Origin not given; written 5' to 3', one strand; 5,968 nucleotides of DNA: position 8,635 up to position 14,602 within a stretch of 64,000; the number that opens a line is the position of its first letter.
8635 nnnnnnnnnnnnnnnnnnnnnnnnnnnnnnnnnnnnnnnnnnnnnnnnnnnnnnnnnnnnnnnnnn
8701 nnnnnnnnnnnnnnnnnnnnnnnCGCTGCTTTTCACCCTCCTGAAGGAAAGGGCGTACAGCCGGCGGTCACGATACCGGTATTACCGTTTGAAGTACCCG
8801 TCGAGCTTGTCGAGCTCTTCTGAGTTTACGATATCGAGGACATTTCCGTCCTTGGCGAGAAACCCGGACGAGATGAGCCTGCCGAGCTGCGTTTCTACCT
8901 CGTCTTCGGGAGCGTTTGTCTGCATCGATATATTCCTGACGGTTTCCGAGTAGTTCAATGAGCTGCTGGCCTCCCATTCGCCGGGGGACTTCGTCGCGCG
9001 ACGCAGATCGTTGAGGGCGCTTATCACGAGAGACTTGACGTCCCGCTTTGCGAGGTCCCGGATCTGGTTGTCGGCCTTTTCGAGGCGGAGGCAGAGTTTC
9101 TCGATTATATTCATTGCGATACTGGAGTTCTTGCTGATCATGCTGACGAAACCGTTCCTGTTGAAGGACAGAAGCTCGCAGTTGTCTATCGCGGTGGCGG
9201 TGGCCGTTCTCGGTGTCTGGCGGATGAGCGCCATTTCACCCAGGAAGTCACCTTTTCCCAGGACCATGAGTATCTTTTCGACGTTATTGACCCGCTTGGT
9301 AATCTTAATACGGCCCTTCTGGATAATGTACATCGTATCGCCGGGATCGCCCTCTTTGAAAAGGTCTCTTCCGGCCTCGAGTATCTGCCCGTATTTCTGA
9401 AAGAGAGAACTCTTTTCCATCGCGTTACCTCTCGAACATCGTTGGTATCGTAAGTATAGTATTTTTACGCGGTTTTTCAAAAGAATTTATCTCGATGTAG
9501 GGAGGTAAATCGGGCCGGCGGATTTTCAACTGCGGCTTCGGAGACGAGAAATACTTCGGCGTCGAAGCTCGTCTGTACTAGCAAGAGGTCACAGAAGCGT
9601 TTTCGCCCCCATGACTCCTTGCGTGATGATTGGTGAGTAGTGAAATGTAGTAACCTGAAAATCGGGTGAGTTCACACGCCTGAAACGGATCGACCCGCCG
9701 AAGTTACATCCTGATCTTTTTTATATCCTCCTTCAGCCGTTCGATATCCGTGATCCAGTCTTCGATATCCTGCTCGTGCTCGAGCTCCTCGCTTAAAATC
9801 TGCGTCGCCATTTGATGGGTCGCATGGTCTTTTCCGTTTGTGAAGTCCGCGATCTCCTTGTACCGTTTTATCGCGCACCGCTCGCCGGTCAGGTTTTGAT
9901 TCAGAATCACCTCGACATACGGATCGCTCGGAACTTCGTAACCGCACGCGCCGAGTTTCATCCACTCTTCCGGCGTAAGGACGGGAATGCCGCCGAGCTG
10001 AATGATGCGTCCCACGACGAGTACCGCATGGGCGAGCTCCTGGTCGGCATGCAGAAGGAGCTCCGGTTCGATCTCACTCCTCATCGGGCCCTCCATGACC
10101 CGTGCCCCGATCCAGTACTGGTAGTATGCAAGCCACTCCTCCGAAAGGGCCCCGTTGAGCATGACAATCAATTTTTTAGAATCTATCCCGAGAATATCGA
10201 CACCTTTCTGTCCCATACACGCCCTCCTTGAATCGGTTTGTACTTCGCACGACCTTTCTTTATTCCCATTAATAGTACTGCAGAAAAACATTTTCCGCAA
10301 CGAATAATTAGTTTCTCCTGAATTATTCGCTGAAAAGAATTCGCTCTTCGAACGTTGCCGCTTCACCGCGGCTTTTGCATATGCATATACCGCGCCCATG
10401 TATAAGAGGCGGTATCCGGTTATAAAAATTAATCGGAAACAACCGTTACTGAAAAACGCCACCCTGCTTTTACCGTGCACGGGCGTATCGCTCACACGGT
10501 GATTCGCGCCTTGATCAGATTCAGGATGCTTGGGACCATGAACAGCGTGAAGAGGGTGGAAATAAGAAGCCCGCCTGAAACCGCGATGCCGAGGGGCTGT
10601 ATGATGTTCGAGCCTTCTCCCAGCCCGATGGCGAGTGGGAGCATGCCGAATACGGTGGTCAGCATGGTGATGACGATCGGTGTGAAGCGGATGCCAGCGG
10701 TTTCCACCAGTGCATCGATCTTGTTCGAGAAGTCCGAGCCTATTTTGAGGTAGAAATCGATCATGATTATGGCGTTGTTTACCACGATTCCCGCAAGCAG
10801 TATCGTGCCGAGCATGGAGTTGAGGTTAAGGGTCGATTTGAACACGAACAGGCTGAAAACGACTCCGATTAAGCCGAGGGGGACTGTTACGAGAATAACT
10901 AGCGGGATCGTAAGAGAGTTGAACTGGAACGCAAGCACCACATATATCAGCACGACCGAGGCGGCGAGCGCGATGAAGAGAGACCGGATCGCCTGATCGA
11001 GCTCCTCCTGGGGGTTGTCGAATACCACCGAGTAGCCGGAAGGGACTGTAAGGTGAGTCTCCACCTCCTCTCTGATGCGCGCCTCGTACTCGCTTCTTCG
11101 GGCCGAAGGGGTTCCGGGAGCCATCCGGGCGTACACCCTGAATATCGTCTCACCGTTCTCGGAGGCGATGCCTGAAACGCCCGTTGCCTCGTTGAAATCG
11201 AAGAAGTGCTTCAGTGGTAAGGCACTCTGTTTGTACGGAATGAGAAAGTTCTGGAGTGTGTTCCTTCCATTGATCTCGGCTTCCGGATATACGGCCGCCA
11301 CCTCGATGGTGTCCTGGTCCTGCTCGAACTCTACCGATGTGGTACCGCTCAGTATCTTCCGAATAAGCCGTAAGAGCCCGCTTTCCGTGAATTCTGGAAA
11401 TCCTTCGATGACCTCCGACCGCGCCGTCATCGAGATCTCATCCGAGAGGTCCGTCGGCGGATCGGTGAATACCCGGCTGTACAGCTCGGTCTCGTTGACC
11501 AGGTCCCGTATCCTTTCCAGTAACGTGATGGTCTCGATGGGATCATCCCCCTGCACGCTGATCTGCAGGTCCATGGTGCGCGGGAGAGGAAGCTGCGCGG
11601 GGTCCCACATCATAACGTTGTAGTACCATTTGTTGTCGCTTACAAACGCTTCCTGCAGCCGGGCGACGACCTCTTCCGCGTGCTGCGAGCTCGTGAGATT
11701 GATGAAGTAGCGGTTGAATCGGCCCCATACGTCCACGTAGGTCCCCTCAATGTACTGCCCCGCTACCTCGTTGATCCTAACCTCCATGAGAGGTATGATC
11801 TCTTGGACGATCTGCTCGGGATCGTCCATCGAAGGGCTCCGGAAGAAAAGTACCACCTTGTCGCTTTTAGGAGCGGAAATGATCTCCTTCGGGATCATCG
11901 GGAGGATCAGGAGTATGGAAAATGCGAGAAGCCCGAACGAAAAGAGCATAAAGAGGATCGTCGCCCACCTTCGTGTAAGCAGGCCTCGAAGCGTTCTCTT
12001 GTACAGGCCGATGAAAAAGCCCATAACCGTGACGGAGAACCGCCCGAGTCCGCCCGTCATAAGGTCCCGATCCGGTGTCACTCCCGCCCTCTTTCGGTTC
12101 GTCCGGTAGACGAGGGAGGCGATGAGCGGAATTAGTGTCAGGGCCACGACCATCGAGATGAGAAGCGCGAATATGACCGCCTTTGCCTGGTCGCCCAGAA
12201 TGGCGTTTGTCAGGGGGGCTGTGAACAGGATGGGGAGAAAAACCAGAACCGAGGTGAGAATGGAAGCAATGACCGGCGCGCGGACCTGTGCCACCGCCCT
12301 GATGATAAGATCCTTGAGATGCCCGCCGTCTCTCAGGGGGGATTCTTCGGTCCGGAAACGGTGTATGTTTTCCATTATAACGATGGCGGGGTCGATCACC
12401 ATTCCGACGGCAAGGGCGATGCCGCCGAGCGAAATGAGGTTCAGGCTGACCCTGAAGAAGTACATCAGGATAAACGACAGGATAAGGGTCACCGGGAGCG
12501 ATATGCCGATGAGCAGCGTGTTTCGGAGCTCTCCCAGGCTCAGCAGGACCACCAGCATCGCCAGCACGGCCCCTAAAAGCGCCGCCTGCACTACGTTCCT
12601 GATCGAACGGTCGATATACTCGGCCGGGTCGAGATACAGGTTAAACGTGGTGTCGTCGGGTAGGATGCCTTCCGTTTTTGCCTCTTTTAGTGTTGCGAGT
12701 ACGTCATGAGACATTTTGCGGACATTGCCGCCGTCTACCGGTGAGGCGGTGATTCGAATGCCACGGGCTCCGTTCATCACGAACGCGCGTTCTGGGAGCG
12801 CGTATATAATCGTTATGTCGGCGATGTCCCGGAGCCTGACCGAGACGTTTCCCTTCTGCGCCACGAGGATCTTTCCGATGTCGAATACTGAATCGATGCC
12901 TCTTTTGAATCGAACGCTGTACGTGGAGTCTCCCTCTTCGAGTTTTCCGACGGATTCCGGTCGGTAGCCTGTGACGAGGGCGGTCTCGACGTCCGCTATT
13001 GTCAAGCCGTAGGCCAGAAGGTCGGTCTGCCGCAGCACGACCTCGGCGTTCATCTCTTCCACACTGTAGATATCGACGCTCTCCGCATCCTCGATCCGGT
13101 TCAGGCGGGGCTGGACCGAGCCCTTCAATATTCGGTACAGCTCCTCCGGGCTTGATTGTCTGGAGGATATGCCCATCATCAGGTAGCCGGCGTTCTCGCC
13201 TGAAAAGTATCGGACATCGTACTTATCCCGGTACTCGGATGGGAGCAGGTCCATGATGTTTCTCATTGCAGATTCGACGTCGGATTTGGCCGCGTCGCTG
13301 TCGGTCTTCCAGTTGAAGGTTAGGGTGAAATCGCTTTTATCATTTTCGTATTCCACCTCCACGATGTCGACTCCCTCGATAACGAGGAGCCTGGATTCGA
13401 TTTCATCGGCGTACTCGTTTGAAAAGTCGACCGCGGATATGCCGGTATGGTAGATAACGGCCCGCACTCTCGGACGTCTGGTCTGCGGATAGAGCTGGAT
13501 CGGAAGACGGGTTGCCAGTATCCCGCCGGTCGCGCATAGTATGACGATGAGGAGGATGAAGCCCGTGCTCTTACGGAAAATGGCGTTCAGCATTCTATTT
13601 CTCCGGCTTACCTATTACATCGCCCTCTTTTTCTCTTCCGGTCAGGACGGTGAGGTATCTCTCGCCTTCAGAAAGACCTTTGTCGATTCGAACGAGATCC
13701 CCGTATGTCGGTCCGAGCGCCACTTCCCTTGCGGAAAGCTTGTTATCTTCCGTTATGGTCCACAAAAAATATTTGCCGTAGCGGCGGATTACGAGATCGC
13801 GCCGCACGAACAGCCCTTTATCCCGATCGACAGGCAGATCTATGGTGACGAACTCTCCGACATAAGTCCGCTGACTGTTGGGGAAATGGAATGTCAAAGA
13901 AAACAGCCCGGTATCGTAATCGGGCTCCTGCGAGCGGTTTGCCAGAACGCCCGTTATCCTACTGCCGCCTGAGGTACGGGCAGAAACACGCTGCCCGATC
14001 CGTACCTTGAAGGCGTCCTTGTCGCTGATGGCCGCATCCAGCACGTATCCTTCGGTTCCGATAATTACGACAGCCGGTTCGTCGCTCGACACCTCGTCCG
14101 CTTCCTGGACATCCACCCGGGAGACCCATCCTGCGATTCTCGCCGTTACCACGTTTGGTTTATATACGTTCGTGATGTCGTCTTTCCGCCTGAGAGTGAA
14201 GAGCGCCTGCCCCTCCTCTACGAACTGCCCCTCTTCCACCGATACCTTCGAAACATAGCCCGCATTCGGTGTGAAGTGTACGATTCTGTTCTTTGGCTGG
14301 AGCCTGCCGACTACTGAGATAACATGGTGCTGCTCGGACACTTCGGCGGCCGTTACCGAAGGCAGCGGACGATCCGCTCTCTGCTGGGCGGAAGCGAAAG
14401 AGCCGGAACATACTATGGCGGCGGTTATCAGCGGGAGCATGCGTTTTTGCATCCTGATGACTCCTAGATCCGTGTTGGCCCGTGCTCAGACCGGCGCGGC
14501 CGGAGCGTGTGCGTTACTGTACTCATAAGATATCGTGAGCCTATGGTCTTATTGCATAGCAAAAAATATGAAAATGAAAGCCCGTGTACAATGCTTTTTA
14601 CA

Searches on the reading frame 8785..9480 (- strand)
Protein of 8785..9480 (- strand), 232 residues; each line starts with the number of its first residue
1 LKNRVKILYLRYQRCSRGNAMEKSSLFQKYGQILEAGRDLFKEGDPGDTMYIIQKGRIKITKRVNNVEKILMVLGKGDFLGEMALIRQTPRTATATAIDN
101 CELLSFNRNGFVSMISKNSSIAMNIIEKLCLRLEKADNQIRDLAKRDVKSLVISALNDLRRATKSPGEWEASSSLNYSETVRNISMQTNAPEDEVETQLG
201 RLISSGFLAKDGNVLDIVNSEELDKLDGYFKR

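Call 26: search_protein_families(library=pfam, proteins=[window:8785-9480:-], max_evalue=0.001)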
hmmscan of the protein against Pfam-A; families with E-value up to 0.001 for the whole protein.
window:8785-9480:- (232 aa): 1 family
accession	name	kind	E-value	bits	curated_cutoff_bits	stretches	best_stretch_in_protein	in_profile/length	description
PF00027.35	cNMP_binding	-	1.1e-23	83.4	27.5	1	34-118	4-89/89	Cyclic nucleotide-binding domain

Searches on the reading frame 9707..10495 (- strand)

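Call 26: search_protein_families(library=pfam, proteins=[window:9707-10495:-], max_evalue=0.001)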
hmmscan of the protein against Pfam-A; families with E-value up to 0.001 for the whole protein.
window:9707-10495:- (263 aa): 1 family
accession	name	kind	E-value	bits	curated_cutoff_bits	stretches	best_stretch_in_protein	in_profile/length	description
PF00210.30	Ferritin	-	2.9e-24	86.1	24.5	1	112-253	3-141/142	Ferritin-like domain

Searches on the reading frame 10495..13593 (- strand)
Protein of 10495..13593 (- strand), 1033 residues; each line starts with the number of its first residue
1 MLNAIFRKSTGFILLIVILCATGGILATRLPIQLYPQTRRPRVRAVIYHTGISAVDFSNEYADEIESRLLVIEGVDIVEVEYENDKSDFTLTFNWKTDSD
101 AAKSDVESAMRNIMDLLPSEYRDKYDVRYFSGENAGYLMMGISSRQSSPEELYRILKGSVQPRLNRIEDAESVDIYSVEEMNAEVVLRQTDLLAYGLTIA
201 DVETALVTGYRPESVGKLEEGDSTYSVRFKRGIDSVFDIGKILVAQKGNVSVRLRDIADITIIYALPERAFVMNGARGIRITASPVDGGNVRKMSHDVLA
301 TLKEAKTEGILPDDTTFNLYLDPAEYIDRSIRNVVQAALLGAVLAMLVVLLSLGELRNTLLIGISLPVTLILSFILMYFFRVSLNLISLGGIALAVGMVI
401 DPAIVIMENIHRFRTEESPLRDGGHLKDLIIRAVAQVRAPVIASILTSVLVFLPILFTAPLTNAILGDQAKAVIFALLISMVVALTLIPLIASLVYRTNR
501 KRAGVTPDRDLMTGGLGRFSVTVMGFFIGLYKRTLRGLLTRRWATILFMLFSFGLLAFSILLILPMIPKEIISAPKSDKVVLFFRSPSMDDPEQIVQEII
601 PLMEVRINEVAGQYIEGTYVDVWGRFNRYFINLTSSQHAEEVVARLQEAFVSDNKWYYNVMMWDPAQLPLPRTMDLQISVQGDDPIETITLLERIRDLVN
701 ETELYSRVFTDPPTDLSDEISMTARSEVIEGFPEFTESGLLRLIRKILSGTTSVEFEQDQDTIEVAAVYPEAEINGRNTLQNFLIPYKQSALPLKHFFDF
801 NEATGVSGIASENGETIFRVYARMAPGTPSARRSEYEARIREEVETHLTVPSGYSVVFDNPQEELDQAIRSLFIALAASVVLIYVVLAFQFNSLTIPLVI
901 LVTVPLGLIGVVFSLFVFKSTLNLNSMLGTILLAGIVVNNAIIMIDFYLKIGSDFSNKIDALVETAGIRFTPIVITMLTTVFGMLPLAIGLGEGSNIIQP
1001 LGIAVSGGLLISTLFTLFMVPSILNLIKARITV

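Call 27: search_protein_families(library=pfam, proteins=[window:10495-13593:-], max_evalue=0.001)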
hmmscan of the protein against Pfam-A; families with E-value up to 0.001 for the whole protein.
window:10495-13593:- (1033 aa): 2 families
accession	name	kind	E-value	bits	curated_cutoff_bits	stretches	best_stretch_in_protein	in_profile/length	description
PF00873.25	ACR_tran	-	4.8e-159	531.5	28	1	11-1027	11-1020/1021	AcrB/AcrD/AcrF family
PF03176.21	MMPL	-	8.1e-12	45.2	20.5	1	794-1027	64-302/333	MMPL family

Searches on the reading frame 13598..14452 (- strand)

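Call 27: search_protein_families(library=pfam, proteins=[window:13598-14452:-], max_evalue=0.001)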
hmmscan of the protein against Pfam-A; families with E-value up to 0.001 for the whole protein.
window:13598-14452:- (285 aa): 4 families
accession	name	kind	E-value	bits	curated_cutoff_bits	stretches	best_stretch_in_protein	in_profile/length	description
PF13437.12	HlyD_3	-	3.3e-14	53.9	22.2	1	101-193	1-96/106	HlyD family secretion protein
PF16576.10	HlyD_D23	-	4.2e-08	33.2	30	0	48-89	100-141/214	Barrel-sandwich domain of CusB or HlyD membrane-fusion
PF13533.13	Biotin_lipoyl_2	-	1.4e-07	31.6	29.8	1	64-87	8-31/32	Biotin-lipoyl like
PF00364.28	Biotin_lipoyl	-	2.4e-05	24.5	22.1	0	62-87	48-73/73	Biotin-requiring enzyme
